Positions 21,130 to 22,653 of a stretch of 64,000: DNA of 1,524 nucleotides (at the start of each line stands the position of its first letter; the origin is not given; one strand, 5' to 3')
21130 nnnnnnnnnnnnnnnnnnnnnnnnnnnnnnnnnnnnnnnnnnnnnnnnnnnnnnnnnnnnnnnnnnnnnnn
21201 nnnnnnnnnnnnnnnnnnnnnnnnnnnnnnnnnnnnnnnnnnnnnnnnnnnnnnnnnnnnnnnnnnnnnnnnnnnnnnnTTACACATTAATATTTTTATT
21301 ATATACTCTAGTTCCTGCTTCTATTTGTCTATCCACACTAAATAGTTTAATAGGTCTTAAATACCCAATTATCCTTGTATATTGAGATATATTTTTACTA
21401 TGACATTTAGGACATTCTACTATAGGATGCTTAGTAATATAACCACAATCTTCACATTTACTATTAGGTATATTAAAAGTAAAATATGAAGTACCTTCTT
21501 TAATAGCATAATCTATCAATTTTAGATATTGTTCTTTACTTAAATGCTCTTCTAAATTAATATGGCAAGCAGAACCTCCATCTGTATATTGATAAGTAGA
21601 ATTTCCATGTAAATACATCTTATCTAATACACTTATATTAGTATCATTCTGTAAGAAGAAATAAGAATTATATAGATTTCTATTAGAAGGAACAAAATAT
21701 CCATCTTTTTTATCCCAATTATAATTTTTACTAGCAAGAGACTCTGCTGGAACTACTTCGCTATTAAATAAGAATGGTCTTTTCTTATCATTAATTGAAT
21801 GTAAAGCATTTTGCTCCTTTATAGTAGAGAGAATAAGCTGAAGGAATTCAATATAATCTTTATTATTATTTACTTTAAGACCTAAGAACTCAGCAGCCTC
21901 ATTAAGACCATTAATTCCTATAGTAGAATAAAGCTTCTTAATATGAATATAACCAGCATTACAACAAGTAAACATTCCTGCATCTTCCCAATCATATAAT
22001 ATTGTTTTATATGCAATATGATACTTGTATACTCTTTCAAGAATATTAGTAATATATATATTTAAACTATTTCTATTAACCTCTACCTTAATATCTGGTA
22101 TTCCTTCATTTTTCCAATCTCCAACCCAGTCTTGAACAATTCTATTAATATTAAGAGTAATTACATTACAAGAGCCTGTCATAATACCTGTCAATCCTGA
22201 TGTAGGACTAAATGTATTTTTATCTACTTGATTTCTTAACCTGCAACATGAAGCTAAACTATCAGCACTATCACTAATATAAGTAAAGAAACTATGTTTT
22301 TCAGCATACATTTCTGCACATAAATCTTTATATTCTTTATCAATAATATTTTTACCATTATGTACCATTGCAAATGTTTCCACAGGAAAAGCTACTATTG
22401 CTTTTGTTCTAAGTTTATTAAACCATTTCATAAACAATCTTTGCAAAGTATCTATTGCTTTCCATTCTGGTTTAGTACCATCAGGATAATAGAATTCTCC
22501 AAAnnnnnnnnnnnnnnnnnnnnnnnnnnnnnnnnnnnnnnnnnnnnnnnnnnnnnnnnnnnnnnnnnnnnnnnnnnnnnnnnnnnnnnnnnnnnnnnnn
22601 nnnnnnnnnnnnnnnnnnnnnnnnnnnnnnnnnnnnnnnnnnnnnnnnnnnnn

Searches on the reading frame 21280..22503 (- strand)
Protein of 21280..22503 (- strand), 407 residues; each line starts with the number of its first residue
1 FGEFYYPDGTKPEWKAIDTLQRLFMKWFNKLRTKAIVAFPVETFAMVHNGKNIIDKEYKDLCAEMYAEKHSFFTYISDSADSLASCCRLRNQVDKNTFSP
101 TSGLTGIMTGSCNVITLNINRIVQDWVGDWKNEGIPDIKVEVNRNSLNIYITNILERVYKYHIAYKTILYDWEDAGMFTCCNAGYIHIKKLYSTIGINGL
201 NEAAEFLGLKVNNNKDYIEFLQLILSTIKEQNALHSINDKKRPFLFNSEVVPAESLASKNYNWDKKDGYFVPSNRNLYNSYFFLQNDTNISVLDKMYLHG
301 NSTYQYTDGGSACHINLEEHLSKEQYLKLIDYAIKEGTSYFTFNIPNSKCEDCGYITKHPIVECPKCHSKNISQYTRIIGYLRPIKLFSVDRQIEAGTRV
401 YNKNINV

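Call 44: search_protein_families(library=phrogs, proteins=[window:21280-22503:-], max_evalue=0.001)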
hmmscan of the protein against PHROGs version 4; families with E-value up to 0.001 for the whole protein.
window:21280-22503:- (407 aa): 4 families
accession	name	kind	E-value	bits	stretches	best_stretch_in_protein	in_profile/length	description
phrog_25611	-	DNA, RNA and nucleotide metabolism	1.3e-34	120.3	2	1-300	246-529/978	anaerobic ribonucleoside reductase large subunit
phrog_487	-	moron, auxiliary metabolic gene and host takeover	1.2e-19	71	1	186-397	485-707/718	NrdD-like anaerobic ribonucleotide reductase large subunit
phrog_4218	-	DNA, RNA and nucleotide metabolism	2.4e-19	70.6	1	193-385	116-313/333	anaerobic ribonucleoside reductase large subunit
phrog_29160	-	DNA, RNA and nucleotide metabolism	1e-06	30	1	275-384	26-132/158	anaerobic ribonucleoside reductase large subunit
